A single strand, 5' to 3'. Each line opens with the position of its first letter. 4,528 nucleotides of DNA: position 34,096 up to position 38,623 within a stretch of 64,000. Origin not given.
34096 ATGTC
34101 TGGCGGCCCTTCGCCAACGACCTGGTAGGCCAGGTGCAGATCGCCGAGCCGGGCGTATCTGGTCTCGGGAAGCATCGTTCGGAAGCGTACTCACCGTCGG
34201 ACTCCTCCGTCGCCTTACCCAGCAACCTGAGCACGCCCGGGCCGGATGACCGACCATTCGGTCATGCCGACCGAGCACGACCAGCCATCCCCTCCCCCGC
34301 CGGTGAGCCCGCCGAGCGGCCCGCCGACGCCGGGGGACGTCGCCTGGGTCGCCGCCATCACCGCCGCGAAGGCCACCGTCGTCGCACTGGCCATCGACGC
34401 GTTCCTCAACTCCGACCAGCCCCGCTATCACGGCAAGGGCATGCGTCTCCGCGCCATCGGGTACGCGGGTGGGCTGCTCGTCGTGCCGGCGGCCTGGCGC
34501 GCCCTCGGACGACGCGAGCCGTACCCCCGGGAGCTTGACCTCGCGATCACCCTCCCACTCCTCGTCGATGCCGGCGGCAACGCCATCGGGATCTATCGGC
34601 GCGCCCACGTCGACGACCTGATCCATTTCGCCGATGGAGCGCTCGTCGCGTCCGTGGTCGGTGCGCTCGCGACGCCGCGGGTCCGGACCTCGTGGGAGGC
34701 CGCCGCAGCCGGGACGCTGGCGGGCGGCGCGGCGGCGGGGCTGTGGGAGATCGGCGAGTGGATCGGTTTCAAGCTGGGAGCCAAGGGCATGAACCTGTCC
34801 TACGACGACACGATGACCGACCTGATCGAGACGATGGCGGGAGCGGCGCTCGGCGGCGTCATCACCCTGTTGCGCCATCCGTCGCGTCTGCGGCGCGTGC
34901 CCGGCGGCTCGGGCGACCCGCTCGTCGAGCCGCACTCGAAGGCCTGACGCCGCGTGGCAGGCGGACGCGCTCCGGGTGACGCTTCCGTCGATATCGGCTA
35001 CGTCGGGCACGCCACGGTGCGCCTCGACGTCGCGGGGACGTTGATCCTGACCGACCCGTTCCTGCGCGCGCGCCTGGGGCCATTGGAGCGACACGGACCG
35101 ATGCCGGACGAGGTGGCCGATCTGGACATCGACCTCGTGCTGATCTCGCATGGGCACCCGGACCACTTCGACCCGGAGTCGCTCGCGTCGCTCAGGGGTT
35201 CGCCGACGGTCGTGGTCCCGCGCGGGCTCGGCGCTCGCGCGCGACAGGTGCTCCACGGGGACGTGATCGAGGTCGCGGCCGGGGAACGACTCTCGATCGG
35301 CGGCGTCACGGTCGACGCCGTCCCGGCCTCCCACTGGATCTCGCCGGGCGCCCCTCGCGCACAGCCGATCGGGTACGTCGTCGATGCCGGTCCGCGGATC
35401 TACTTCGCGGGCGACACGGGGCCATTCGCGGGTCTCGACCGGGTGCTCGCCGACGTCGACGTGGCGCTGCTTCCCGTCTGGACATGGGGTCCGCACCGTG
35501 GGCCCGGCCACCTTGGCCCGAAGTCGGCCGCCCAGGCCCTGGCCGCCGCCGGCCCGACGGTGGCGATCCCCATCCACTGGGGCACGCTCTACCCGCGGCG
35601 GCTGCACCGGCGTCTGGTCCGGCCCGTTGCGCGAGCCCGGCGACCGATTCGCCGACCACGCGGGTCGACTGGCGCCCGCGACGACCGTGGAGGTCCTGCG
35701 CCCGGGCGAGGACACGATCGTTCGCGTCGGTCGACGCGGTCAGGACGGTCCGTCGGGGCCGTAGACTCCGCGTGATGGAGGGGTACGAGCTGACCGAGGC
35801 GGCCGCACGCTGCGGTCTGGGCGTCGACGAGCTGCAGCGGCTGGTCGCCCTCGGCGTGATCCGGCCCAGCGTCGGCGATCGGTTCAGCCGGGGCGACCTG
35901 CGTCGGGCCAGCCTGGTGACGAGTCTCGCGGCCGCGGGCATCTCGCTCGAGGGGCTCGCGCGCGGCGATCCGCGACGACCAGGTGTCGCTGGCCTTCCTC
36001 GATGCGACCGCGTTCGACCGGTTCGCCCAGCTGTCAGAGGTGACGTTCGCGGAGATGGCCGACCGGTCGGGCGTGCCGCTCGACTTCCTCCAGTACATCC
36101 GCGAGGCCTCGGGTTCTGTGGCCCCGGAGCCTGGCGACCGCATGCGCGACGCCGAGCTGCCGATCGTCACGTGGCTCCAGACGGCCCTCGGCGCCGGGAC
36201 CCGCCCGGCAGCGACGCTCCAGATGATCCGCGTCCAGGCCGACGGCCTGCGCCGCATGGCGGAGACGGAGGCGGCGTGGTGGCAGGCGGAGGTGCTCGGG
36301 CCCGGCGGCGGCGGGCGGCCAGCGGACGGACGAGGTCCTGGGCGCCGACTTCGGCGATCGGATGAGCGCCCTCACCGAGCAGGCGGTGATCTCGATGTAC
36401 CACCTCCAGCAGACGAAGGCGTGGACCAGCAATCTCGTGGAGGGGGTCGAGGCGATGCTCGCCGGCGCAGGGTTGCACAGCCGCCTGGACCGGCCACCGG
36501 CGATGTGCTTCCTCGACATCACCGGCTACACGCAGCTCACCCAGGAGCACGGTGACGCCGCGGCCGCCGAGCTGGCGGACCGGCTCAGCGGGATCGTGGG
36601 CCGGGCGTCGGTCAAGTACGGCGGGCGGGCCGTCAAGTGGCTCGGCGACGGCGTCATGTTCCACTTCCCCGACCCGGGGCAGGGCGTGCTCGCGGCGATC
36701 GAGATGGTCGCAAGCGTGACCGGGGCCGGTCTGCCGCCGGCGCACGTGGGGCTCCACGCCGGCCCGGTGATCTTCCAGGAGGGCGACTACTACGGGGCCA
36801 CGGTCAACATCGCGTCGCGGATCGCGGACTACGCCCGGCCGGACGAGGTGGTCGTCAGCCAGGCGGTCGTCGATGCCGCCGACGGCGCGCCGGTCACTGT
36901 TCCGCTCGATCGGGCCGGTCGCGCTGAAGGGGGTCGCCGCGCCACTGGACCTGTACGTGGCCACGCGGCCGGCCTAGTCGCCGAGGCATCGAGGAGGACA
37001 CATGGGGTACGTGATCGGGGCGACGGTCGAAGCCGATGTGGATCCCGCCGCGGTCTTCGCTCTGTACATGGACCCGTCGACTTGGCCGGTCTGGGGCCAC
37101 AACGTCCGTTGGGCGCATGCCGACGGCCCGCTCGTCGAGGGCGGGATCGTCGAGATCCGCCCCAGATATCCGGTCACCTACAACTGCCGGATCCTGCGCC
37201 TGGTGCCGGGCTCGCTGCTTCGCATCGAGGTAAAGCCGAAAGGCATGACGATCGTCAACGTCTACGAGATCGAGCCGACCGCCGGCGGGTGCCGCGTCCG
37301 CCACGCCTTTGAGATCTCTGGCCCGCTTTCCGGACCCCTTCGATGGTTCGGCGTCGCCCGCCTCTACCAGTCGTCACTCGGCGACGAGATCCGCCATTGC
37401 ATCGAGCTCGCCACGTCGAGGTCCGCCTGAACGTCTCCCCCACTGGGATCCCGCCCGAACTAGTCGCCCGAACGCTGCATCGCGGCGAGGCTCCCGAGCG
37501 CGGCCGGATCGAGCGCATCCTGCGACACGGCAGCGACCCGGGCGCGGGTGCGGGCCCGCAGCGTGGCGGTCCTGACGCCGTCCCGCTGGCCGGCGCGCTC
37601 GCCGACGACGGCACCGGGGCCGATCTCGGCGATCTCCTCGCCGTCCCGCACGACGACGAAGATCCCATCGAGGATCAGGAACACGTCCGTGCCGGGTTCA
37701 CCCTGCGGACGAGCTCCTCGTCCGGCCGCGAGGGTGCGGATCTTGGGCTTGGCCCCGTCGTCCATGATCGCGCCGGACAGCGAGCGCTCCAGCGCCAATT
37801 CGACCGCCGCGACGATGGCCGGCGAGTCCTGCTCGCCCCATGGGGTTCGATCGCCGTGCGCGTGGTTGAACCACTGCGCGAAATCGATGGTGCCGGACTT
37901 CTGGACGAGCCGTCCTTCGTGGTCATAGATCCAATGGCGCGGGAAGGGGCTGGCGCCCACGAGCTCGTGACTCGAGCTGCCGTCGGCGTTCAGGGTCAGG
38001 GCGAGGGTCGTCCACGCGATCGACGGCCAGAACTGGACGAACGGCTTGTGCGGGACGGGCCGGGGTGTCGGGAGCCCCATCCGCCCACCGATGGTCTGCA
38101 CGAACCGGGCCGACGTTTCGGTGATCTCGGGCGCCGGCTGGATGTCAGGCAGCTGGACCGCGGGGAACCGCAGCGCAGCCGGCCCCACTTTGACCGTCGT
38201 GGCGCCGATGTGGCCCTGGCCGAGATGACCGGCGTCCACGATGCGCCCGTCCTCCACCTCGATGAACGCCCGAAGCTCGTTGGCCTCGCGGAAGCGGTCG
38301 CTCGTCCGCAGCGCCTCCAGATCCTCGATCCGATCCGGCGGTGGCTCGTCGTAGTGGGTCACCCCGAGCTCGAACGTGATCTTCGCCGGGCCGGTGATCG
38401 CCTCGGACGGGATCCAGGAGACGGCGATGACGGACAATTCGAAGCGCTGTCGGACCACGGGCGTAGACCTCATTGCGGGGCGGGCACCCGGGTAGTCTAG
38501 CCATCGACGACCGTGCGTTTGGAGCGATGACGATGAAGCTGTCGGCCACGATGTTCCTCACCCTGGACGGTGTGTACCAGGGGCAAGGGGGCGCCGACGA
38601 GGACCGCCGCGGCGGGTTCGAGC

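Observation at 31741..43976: Segmental duplication with paired internal-deletion derivatives (MerB-like and cNMP-binding genes)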

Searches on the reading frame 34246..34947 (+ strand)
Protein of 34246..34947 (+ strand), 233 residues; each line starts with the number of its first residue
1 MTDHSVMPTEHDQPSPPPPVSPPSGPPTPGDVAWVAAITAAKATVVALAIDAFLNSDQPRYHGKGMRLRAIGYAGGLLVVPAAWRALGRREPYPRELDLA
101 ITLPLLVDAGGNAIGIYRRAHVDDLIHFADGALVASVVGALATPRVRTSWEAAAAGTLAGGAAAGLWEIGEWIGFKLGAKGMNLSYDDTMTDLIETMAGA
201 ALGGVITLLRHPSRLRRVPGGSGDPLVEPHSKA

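Call 8: search_protein_families(library=pfam, max_evalue=0.01, proteins=[window:34246-34947:+])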
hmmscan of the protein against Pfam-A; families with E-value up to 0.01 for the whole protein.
window:34246-34947:+ (233 aa): 1 family
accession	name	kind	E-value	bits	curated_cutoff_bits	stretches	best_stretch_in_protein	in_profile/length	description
PF09997.14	DUF2238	-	0.0088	16.3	26.4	0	117-179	54-116/140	Predicted membrane protein (DUF2238)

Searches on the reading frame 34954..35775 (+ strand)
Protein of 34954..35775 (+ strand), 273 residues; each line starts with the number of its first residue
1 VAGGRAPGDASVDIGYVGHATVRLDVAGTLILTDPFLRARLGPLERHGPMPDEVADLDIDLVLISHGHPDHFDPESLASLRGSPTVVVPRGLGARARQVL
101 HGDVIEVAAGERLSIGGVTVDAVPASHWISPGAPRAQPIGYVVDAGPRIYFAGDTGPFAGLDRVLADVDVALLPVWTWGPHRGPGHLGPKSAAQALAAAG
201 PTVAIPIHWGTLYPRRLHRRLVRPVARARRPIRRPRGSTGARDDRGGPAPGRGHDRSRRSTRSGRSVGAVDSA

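Call 8: search_protein_families(library=pfam, max_evalue=0.01, proteins=[window:34954-35775:+])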
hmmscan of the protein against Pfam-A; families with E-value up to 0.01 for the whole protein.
window:34954-35775:+ (273 aa): 3 families
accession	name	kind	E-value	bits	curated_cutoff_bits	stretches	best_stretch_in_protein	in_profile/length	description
PF12706.13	Lactamase_B_2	-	1.5e-30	106.7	27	1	31-209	3-200/200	Beta-lactamase superfamily domain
PF13483.12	Lactamase_B_3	-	4.9e-22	79.1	24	1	14-208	2-160/160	Beta-lactamase superfamily domain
PF00753.33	Lactamase_B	-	0.00076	19.9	22.7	1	27-72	14-57/196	Metallo-beta-lactamase superfamily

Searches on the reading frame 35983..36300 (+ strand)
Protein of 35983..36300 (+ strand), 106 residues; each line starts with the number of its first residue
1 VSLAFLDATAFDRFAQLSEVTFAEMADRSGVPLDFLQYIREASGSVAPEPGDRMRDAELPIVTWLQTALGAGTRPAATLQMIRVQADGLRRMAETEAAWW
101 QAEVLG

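Call 56: search_protein_families(library=pfam, max_evalue=0.001, proteins=[window:35983-36300:+])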
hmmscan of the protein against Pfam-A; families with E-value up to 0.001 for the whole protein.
window:35983-36300:+ (106 aa): 1 family
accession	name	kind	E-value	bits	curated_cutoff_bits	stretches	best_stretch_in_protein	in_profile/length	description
PF16701.10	Ad_Cy_reg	-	2.2e-06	28.1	28.6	1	20-95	59-136/186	Adenylate cyclase regulatory domain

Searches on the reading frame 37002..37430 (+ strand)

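Call 8: search_protein_families(library=pfam, max_evalue=0.01, proteins=[window:37002-37430:+])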
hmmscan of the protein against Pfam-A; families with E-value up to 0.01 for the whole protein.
window:37002-37430:+ (142 aa): 2 families
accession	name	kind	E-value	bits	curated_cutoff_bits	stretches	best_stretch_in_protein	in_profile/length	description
PF10604.15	Polyketide_cyc2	-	1.2e-12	48.7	27.4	1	7-122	6-126/142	Polyketide cyclase / dehydrase and lipid transport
PF08327.17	AHSA1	-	0.0048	17.5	22.1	1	13-100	2-93/125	Activator of Hsp90 ATPase homolog 1-like protein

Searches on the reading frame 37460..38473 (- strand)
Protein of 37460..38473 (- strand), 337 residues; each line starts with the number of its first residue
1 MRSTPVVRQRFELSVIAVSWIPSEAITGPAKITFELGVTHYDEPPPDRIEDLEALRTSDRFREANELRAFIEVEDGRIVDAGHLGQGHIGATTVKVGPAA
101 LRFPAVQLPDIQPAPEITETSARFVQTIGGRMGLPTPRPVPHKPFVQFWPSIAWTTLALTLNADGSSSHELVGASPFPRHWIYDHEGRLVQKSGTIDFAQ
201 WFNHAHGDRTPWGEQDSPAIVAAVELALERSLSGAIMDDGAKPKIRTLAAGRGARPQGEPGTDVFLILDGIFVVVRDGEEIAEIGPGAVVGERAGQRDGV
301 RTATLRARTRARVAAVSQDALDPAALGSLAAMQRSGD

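Call 8: search_protein_families(library=pfam, max_evalue=0.01, proteins=[window:37460-38473:-])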
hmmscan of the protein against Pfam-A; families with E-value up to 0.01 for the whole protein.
window:37460-38473:- (337 aa): 1 family
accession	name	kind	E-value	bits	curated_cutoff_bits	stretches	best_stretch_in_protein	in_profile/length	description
PF00027.35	cNMP_binding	-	6.4e-10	39.3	27.5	1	257-321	13-82/89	Cyclic nucleotide-binding domain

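Call 12: search_protein_families(library=ncbifam, max_evalue=0.01, proteins=[window:37460-38473:-])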
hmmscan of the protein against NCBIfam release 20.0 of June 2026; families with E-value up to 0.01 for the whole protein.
window:37460-38473:- (337 aa): 1 family
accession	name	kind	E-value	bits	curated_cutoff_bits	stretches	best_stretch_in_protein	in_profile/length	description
NF058543.1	ActPatMycb56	equivalog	0.0085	15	460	0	249-311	25-91/317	acetyltransferase Pat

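Call 32: find_homologous_proteins(query=window:37460-38473:-)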
Query window:37460-38473:- (337 aa): 7734 proteins with E <= 0.001 among 8000 candidates; the best 120 are listed.
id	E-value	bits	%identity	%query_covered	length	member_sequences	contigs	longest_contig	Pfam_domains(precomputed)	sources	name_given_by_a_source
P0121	6.5e-217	737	100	99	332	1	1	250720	PF00027.36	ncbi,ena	-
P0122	3.6e-199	679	91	100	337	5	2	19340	PF00027.36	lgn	-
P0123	6.1e-194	662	89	99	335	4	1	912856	PF00027.36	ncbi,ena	-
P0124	6.6e-187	639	86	99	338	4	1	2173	PF00027.36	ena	-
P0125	7.4e-187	639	86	99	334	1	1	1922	PF00027.36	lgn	-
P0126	1.0e-186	638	88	98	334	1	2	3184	PF00027.36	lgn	-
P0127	1.4e-185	634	86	99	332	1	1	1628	PF00027.36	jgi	jgi:hypothetical protein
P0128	2.4e-185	634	85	99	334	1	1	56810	PF00027.36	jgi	jgi:hypothetical protein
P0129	9.5e-184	628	85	98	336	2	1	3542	PF00027.36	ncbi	-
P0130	5.8e-183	626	85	99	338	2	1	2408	PF00027.36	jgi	jgi:hypothetical protein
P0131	9.2e-183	625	85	99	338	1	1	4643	PF00027.36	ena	-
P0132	2.0e-182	624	84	98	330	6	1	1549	PF00027.36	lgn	-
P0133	3.0e-182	623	85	98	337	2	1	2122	PF00027.36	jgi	jgi:hypothetical protein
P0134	1.2e-181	621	83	99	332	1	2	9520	PF00027.36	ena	-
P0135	1.3e-181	621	84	98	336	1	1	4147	PF00027.36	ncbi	-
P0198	2.2e-169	581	80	98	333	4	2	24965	PF00027.36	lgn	-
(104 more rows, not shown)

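Call 33: find_encoding_contigs(protein=P0121, flank=10000, max_places=3)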
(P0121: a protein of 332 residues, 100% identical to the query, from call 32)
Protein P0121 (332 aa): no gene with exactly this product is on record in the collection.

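Call 35: find_encoding_contigs(protein=P0122, flank=10000, max_places=4)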
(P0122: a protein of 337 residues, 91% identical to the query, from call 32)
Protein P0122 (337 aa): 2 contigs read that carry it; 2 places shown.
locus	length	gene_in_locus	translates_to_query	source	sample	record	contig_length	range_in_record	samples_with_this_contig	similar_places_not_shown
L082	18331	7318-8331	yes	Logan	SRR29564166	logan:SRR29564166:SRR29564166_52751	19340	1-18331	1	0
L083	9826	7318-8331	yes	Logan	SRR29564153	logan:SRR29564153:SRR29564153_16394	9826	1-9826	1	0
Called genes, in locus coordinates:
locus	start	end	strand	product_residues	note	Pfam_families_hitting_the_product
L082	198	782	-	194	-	-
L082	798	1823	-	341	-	PF26549:Tricorn_N, PF00930:DPPIV_N (faint), PF26550:Tricorn_2nd, PF25174:Beta-prop_THOC3 (faint), PF07676:PD40, PF26549:Tricorn_N, PF07676:PD40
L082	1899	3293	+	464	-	PF01565:FAD_binding_4, PF08031:BBE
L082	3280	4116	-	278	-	PF01209:Ubie_methyltran, PF13847:Methyltransf_31, PF08241:Methyltransf_11, PF08242:Methyltransf_12 (weak), PF13649:Methyltransf_25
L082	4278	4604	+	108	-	PF08734:GYD, PF11746:DUF3303 (weak)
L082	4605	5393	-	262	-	PF00753:Lactamase_B (weak), PF13483:Lactamase_B_3, PF12706:Lactamase_B_2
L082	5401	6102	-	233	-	PF09997:DUF2238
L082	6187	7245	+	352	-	-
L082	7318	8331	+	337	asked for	PF00027:cNMP_binding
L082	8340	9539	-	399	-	PF16701:Ad_Cy_reg (weak), PF00211:Guanylate_cyc (weak)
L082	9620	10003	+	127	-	PF00903:Glyoxalase (weak)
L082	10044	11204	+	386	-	-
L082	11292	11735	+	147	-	PF01243:PNPOx_N (weak), PF12900:Pyridox_ox_2 (weak)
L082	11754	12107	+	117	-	PF00903:Glyoxalase, PF18029:Glyoxalase_6, PF22677:Ble-like_N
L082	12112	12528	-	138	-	PF04075:F420H2_quin_red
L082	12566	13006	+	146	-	PF00165:HTH_AraC, PF12833:HTH_18, PF00165:HTH_AraC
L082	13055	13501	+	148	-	PF00903:Glyoxalase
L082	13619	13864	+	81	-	PF19891:DUF6364 (weak)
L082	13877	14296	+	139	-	PF01850:PIN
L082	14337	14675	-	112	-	PF14062:DUF4253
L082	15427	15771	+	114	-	PF18924:DUF5674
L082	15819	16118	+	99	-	-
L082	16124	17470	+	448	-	PF01979:Amidohydro_1, PF07969:Amidohydro_3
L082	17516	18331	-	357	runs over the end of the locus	-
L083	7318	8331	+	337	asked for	PF00027:cNMP_binding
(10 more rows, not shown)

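Call 84: find_encoding_contigs(protein=P0198, flank=10000, max_places=3)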
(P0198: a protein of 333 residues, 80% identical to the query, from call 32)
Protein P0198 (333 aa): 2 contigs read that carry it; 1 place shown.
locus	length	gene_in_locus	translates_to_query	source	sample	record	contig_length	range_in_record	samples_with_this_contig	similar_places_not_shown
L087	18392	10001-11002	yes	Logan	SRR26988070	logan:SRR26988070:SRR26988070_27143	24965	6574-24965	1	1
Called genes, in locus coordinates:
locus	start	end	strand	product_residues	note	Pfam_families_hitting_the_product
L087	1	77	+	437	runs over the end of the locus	PF07690:MFS_1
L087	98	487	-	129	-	-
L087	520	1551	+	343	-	PF03631:Virul_fac_BrkB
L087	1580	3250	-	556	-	PF03193:RsgA_GTPase (faint), PF00350:Dynamin_N (faint), PF01926:MMR_HSR1 (weak)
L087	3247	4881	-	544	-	PF01926:MMR_HSR1 (weak), PF00350:Dynamin_N (faint)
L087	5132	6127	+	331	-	PF08240:ADH_N, PF00107:ADH_zinc_N, PF13602:ADH_zinc_N_2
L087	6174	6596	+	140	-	PF03733:YccF (faint)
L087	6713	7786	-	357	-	PF01408:GFO_IDH_MocA, PF03447:NAD_binding_3 (weak), PF02894:GFO_IDH_MocA_C, PF22725:GFO_IDH_MocA_C3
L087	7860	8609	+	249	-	PF01261:AP_endonuc_2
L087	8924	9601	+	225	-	PF00009:GTP_EFTU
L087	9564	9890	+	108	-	-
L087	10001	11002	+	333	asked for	PF00027:cNMP_binding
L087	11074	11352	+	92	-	-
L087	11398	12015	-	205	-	PF06197:DUF998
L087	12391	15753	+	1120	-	PF00211:Guanylate_cyc, PF13191:AAA_16, PF13424:TPR_12 (weak)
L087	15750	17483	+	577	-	PF01565:FAD_binding_4 (faint), PF04030:ALO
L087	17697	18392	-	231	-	?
